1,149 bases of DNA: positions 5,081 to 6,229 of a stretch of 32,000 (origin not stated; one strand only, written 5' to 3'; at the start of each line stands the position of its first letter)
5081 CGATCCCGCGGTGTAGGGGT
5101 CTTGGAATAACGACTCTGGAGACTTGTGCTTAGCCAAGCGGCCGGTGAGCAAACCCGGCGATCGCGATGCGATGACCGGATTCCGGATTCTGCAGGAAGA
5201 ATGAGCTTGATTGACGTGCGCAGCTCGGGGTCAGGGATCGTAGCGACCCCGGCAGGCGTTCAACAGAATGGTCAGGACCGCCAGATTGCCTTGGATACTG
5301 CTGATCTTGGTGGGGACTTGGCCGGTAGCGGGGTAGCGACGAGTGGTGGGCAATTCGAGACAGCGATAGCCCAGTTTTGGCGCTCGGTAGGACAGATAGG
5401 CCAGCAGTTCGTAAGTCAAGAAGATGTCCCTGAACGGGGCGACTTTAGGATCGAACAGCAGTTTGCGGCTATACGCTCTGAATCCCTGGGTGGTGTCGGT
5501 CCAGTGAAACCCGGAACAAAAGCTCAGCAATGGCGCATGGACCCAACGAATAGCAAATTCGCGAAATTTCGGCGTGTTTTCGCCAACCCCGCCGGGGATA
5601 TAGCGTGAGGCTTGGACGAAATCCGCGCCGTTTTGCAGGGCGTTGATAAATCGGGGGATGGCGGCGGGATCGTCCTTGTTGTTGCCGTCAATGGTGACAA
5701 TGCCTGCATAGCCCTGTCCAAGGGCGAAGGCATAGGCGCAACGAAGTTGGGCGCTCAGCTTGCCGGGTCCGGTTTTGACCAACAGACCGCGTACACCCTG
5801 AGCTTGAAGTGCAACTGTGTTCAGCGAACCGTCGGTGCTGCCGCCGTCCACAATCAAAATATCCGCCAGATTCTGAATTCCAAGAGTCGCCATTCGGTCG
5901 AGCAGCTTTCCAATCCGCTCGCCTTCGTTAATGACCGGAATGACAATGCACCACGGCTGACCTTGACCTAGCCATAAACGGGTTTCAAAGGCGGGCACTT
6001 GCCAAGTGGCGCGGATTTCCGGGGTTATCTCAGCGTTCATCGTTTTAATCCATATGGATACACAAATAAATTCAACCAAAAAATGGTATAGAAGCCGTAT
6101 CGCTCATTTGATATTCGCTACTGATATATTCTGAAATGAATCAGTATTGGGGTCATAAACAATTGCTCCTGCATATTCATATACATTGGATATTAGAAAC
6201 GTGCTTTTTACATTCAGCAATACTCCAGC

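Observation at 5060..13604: Perfect 37-bp direct repeat duplicating the yadH 3' end brackets an 8.5-kb glycan-modification island with no integrase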

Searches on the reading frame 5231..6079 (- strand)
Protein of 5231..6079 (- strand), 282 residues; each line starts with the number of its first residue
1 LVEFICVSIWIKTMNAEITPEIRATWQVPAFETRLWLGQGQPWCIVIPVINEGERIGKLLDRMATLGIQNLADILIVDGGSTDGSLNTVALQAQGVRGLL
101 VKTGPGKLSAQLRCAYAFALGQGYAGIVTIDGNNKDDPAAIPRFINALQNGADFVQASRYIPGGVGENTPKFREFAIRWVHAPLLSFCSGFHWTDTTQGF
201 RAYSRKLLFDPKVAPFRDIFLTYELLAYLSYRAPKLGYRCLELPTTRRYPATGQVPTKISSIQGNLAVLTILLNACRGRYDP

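Call 6: search_protein_families(library=pfam, proteins=[window:5231-6079:-])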
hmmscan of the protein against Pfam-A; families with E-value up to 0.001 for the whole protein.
window:5231-6079:- (282 aa): 1 family
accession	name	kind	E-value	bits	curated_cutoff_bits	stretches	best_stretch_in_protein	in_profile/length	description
PF00535.33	Glycos_transf_2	-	1.5e-12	48.2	23.3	1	44-208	1-164/168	Glycosyl transferase family 2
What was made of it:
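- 5231..6040 (-): Second GT2 polyprenyl-phosphate-sugar synthase-like glycosyltransferase (269 aa). PF00535 (call 6).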

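Call 7: search_protein_families(library=ncbifam, proteins=[window:5231-6079:-])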
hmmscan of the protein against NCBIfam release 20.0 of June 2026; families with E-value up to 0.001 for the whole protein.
window:5231-6079:- (282 aa): 7 families
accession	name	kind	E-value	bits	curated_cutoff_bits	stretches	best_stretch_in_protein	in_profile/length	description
TIGR04182.1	glyco_TIGR04182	equivalog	1.4e-11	44.4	325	1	44-205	3-153/293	S-layer glycoprotein N-glycosyltransferase AglJ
NF007986.1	PRK10714.1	equivalog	2.3e-08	33.4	529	1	44-207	9-168/316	undecaprenyl-phosphate 4-deoxy-4-formamido-L-arabinose transferase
TIGR04283.1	glyco_like_mftF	equivalog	7.3e-08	32.3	182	1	44-94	2-51/221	TIGR04283 family arsenosugar biosynthesis glycosyltransferase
NF041391.1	DPhHxTase_Halo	equivalog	2.5e-07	29.9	375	1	50-226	4-166/213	dolichyl-phosphate hexose transferase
NF047588.1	GlcsyltransPgfSStrep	equivalog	4.1e-06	26.2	500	1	44-168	4-130/308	glycosyltransferase PgfS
NF058614.1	PPMAGASynPpgS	equivalog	2.1e-05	24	370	1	45-207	4-161/226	polyprenyl-phospho-N-acetylgalactosaminyl synthase PpgS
NF045692.1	OglycostaseCruG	equivalog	0.00025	20.1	600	1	44-94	44-93/386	2'-O-glycosyltransferase CruG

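Call 34: find_encoding_contigs(protein=window:5231-6040:-, flank=10000, max_places=10)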
Protein window:5231-6040:- (269 aa): 23 contigs read that carry it; 5 places shown.
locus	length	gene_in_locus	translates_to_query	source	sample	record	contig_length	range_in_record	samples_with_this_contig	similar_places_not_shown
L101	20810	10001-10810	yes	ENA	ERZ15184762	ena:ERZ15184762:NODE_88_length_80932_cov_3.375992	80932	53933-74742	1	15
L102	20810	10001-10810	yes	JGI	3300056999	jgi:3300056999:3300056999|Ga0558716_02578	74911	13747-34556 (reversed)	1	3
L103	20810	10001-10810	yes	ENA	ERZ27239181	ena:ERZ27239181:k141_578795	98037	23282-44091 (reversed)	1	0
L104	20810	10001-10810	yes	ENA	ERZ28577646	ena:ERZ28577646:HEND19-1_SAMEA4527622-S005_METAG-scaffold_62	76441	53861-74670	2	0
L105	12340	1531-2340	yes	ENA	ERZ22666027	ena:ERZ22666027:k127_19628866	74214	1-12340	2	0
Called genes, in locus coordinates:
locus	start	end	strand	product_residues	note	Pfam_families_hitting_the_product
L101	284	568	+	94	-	PF01850:PIN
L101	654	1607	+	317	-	PF12760:Zn_ribbon_IS1595, PF12762:DDE_Tnp_IS1595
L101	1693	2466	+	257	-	PF01061:ABC2_membrane, PF12698:ABC2_membrane_3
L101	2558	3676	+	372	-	PF00535:Glycos_transf_2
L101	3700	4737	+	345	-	PF01266:DAO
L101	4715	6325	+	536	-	-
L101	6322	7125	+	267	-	-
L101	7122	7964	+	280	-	PF01261:AP_endonuc_2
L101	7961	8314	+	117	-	PF00892:EamA, PF00893:Multi_Drug_Res (faint), PF10639:TMEM234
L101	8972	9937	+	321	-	-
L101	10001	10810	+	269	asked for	PF00535:Glycos_transf_2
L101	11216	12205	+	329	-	PF03480:DctP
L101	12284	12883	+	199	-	PF04290:DctQ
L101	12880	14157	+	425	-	PF06808:DctM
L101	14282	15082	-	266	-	PF02698:DUF218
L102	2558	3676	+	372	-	PF00535:Glycos_transf_2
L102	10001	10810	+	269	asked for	PF00535:Glycos_transf_2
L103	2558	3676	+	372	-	PF00535:Glycos_transf_2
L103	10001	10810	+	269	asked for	PF00535:Glycos_transf_2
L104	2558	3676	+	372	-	PF00535:Glycos_transf_2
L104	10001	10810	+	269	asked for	PF00535:Glycos_transf_2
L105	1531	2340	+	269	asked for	PF00535:Glycos_transf_2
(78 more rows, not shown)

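Call 77: find_related_loci(query=window:5231-6040:-, collection=viral_contigs, flank=10000)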
Query window:5231-6040:- (269 aa) in viral_contigs; peptide patterns used: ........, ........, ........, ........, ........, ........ (x = any residue, [..] = any of these).
11 stretches matched a pattern; 1 encode a relative of the query (tblastn E <= 1e-3); 1 distinct loci.
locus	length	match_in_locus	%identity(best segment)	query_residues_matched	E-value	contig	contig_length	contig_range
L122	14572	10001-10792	63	2-269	4e-108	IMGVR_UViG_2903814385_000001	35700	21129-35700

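Call 79: search_protein_families(library=pfam, proteins=[L122:193-699:+, L122:755-1093:+, L122:1250-3847:+, L122:3850-4239:+, L122:4236-5243:+, L122:5461-5793:+, L122:10938-12533:-, L122:12630-13286:-, L122:13806-14180:+, L122:14177-14512:+], max_evalue=0.01)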
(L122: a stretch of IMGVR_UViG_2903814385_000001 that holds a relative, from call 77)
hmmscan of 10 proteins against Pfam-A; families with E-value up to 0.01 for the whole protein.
L122:193-699:+ (168 aa): 1 family
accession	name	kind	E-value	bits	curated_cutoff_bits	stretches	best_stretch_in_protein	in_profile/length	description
PF04985.20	Phage_tube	-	7.9e-57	192.1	22.4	1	4-166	1-165/165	Phage tail tube protein FII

L122:755-1093:+ (112 aa): 1 family
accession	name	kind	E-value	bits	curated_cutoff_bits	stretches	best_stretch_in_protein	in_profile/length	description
PF10109.15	Phage_TAC_7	-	1.2e-07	32.1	25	1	16-99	1-78/79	Phage tail assembly chaperone proteins, E, or 41 or 14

L122:1250-3847:+ (865 aa): 2 families
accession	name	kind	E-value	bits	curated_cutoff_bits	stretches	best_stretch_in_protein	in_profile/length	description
PF10145.14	PhageMin_Tail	-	3.2e-17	63.5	33.2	1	244-419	16-186/201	Phage-related minor tail protein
PF25762.1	HAUS1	-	0.0078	16.5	40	0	59-155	79-175/236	HAUS augmin-like complex subunit 1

L122:3850-4239:+ (129 aa): 1 family
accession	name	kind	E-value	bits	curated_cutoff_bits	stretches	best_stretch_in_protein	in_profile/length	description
PF06995.16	Phage_P2_GpU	-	5.8e-42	142.6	27.5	1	6-124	1-119/120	Phage P2 GpU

L122:4236-5243:+ (335 aa): 1 family
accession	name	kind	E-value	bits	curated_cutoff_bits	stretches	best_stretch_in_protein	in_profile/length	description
PF05954.17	Phage_GPD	-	1.3e-15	57.9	30.1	1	77-320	46-302/305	Phage tail baseplate hub (GPD)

L122:5461-5793:+ (110 aa): 0 families

L122:10938-12533:- (531 aa): 1 family
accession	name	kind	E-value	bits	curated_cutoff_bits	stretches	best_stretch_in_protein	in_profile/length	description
PF13231.12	PMT_2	-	0.00061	20.5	26.1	1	74-231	3-155/160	Dolichyl-phosphate-mannose-protein mannosyltransferase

L122:12630-13286:- (218 aa): 6 families
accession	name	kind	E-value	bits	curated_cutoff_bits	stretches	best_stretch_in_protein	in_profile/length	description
PF00717.28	Peptidase_S24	-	5.9e-18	65.1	23.3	1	97-212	9-116/116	Peptidase S24-like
PF01381.28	HTH_3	-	1.4e-07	31.8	23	1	7-60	1-55/55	Helix-turn-helix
PF13443.12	HTH_26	-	1.1e-05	26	22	1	7-57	2-54/63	Cro/C1-type HTH DNA-binding domain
PF13560.12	HTH_31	-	5.3e-05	23.9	27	1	5-37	4-36/64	Helix-turn-helix domain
PF13412.12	HTH_24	-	0.0034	17.4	21.9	0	8-36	10-38/48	Winged helix-turn-helix DNA-binding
PF15943.11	YdaS_toxin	-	0.007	16.6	30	0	17-37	10-30/65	Bacterial toxin YdaS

L122:13806-14180:+ (124 aa): 0 families

L122:14177-14512:+ (111 aa): 3 families
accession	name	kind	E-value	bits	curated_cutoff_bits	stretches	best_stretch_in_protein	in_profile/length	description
PF04606.18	Ogr_Delta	-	2.7e-18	66.1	26.3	1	14-60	1-47/47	Ogr/Delta-like zinc finger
PF09723.15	Zn_ribbon_8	-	0.00069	20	34.4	0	11-25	25-39/41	Zinc ribbon domain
PF12760.12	Zn_ribbon_IS1595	-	0.0037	17.6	25.4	1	13-49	19-46/46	Transposase zinc-ribbon domain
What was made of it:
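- On Gtr-type glycan modification system: The phage homologue has a weak PMT_2 hit (call 79).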

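Call 84: search_protein_families(library=phrogs, proteins=[window:5231-6040:-], max_evalue=0.001)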
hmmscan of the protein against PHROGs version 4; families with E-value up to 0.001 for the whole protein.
window:5231-6040:- (269 aa): 1 family
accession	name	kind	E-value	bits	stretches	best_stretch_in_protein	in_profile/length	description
phrog_841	-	moron, auxiliary metabolic gene and host takeover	6.7e-16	59.6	1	31-205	5-176/309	GtrB-like O-antigen conversion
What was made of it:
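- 5231..6040 (-): PHROG 841 (call 84).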

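Call 85: find_related_loci(query=L122:193-699:+, collection=viral_contigs, flank=10000)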
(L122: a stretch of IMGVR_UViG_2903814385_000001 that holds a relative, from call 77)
Query L122:193-699:+ (168 aa) in viral_contigs; peptide patterns used: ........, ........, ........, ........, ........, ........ (x = any residue, [..] = any of these).
50 stretches matched a pattern; 42 encode a relative of the query (tblastn E <= 1e-3); 42 distinct loci.
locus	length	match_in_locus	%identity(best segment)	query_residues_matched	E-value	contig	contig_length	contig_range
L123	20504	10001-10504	100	1-168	6e-110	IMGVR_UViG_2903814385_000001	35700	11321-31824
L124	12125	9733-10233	98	1-167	1e-107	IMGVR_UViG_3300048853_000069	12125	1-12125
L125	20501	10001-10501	98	1-167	2e-107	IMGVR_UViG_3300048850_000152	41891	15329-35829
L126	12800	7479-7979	95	1-167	2e-105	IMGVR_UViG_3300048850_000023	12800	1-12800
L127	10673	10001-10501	93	1-167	2e-104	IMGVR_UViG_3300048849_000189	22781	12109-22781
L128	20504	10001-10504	95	1-168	3e-104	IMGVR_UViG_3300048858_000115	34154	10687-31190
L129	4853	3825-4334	66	1-167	8e-67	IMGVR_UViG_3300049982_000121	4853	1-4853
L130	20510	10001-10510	64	1-167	5e-64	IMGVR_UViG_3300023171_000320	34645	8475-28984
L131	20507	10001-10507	59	1-167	6e-63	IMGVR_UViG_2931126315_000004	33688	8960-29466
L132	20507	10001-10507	61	1-167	3e-63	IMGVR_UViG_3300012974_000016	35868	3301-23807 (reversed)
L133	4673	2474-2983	63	1-167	1e-62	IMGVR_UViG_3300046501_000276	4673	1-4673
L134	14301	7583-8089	58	1-167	1e-60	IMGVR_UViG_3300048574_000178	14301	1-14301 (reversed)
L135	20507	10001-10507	58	1-167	2e-60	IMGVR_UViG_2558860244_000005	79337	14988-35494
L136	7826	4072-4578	59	1-167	2e-60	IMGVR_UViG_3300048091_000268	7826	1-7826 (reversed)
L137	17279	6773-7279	58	1-167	5e-60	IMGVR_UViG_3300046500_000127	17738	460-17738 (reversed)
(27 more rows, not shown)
